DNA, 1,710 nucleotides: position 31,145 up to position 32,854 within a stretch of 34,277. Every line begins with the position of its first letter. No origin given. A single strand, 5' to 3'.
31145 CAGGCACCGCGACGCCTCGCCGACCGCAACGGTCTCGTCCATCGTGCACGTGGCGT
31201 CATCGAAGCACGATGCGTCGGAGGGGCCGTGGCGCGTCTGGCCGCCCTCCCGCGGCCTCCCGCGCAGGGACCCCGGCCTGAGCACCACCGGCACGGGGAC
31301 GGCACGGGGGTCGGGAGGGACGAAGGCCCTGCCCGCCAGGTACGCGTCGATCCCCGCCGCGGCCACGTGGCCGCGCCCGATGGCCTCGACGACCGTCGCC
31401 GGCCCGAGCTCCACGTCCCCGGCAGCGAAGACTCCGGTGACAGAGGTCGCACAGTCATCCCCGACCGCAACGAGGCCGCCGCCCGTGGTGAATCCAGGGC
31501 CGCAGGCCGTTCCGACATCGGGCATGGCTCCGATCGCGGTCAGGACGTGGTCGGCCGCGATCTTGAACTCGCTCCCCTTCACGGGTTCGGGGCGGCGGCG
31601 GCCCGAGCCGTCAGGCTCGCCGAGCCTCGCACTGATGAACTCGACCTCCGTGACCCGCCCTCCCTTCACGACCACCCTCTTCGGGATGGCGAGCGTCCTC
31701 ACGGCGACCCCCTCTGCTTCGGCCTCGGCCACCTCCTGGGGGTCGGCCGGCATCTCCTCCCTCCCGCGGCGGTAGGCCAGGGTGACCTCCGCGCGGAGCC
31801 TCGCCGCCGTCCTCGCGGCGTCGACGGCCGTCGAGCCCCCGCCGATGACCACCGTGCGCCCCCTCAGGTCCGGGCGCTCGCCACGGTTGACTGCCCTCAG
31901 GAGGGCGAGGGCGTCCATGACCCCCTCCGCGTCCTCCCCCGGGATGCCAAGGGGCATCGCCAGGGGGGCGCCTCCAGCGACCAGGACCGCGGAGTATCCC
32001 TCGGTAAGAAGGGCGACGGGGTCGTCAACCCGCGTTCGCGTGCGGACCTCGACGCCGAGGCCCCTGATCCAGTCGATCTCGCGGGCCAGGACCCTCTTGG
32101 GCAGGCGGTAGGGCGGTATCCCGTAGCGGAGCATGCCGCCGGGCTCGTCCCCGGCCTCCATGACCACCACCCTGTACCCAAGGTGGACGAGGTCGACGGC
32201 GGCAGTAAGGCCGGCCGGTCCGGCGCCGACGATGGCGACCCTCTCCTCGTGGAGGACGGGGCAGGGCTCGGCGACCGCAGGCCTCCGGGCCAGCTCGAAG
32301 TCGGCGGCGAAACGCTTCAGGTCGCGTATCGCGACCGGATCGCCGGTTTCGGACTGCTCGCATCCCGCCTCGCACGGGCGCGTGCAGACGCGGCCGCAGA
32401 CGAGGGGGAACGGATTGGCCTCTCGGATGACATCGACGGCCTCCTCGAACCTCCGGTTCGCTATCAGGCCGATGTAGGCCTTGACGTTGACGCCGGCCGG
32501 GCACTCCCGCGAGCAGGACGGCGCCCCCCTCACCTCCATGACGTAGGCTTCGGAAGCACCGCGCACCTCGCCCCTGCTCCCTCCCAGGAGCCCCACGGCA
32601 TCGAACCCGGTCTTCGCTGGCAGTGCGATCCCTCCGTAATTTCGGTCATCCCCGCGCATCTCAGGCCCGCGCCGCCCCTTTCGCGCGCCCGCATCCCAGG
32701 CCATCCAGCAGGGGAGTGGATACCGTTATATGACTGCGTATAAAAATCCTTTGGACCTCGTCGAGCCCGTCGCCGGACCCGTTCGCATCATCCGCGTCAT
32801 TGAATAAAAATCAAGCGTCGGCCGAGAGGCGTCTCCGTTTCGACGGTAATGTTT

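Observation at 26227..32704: Translationally coupled 3-gene redox operon: NfnB/GltD-ferredoxin-MvhD-HdrB(CCG) megafusion + fused HcnA/HcnB (PdhA/F/X)-like subunit + DAO flavoprotein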

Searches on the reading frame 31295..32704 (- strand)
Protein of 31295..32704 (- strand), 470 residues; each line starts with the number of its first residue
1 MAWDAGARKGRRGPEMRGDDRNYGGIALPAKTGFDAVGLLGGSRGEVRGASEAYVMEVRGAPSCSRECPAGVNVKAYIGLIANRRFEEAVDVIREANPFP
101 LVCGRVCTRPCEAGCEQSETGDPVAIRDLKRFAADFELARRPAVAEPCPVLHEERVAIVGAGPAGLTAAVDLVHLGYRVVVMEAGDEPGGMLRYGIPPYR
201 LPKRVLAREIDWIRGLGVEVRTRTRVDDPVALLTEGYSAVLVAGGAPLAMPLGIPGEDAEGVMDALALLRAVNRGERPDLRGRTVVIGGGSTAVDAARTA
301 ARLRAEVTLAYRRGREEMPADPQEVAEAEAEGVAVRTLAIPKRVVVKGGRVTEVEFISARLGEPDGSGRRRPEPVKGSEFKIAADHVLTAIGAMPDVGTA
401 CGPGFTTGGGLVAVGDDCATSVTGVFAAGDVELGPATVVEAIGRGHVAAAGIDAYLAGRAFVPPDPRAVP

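Call 56: search_solved_structures(query=window:31295-32704:-, max_evalue=1e-40, show_alignments=5)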
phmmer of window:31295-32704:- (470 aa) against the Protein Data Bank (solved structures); distinct sequences matched with E-value up to 1e-40: 8.
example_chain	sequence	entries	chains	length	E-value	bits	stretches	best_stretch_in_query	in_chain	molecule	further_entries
9n5u_A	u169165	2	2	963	1.9e-100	340.5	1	63-459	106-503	NfnA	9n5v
9bov_A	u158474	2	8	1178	6.7e-97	328.8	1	51-460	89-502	Molybdopterin oxidoreductase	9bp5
8oh5_C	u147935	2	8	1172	1.9e-85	291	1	61-459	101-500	Formate dehydrogenase-O, major subunit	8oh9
4ylf_B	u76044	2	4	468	5e-78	266.6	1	63-459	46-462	Dihydropyrimidine dehydrogenase subunit A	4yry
5jca_L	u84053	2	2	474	3.5e-73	250.6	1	55-457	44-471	NADH-dependent Ferredoxin:NADP Oxidoreductase (NfnI) subunit alpha | NADH-dependent Ferredoxin:NADP Oxidoreductase subunit alpha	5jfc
5vj7_A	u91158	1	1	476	2.3e-67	231.4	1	55-458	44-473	Oxidoreductase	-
2vdc_G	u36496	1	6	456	2.9e-55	191.5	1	56-463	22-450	GLUTAMATE SYNTHASE [NADPH] SMALL CHAIN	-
6s6s_G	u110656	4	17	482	4.1e-55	191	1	56-463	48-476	Glutamate synthase [NADPH] small chain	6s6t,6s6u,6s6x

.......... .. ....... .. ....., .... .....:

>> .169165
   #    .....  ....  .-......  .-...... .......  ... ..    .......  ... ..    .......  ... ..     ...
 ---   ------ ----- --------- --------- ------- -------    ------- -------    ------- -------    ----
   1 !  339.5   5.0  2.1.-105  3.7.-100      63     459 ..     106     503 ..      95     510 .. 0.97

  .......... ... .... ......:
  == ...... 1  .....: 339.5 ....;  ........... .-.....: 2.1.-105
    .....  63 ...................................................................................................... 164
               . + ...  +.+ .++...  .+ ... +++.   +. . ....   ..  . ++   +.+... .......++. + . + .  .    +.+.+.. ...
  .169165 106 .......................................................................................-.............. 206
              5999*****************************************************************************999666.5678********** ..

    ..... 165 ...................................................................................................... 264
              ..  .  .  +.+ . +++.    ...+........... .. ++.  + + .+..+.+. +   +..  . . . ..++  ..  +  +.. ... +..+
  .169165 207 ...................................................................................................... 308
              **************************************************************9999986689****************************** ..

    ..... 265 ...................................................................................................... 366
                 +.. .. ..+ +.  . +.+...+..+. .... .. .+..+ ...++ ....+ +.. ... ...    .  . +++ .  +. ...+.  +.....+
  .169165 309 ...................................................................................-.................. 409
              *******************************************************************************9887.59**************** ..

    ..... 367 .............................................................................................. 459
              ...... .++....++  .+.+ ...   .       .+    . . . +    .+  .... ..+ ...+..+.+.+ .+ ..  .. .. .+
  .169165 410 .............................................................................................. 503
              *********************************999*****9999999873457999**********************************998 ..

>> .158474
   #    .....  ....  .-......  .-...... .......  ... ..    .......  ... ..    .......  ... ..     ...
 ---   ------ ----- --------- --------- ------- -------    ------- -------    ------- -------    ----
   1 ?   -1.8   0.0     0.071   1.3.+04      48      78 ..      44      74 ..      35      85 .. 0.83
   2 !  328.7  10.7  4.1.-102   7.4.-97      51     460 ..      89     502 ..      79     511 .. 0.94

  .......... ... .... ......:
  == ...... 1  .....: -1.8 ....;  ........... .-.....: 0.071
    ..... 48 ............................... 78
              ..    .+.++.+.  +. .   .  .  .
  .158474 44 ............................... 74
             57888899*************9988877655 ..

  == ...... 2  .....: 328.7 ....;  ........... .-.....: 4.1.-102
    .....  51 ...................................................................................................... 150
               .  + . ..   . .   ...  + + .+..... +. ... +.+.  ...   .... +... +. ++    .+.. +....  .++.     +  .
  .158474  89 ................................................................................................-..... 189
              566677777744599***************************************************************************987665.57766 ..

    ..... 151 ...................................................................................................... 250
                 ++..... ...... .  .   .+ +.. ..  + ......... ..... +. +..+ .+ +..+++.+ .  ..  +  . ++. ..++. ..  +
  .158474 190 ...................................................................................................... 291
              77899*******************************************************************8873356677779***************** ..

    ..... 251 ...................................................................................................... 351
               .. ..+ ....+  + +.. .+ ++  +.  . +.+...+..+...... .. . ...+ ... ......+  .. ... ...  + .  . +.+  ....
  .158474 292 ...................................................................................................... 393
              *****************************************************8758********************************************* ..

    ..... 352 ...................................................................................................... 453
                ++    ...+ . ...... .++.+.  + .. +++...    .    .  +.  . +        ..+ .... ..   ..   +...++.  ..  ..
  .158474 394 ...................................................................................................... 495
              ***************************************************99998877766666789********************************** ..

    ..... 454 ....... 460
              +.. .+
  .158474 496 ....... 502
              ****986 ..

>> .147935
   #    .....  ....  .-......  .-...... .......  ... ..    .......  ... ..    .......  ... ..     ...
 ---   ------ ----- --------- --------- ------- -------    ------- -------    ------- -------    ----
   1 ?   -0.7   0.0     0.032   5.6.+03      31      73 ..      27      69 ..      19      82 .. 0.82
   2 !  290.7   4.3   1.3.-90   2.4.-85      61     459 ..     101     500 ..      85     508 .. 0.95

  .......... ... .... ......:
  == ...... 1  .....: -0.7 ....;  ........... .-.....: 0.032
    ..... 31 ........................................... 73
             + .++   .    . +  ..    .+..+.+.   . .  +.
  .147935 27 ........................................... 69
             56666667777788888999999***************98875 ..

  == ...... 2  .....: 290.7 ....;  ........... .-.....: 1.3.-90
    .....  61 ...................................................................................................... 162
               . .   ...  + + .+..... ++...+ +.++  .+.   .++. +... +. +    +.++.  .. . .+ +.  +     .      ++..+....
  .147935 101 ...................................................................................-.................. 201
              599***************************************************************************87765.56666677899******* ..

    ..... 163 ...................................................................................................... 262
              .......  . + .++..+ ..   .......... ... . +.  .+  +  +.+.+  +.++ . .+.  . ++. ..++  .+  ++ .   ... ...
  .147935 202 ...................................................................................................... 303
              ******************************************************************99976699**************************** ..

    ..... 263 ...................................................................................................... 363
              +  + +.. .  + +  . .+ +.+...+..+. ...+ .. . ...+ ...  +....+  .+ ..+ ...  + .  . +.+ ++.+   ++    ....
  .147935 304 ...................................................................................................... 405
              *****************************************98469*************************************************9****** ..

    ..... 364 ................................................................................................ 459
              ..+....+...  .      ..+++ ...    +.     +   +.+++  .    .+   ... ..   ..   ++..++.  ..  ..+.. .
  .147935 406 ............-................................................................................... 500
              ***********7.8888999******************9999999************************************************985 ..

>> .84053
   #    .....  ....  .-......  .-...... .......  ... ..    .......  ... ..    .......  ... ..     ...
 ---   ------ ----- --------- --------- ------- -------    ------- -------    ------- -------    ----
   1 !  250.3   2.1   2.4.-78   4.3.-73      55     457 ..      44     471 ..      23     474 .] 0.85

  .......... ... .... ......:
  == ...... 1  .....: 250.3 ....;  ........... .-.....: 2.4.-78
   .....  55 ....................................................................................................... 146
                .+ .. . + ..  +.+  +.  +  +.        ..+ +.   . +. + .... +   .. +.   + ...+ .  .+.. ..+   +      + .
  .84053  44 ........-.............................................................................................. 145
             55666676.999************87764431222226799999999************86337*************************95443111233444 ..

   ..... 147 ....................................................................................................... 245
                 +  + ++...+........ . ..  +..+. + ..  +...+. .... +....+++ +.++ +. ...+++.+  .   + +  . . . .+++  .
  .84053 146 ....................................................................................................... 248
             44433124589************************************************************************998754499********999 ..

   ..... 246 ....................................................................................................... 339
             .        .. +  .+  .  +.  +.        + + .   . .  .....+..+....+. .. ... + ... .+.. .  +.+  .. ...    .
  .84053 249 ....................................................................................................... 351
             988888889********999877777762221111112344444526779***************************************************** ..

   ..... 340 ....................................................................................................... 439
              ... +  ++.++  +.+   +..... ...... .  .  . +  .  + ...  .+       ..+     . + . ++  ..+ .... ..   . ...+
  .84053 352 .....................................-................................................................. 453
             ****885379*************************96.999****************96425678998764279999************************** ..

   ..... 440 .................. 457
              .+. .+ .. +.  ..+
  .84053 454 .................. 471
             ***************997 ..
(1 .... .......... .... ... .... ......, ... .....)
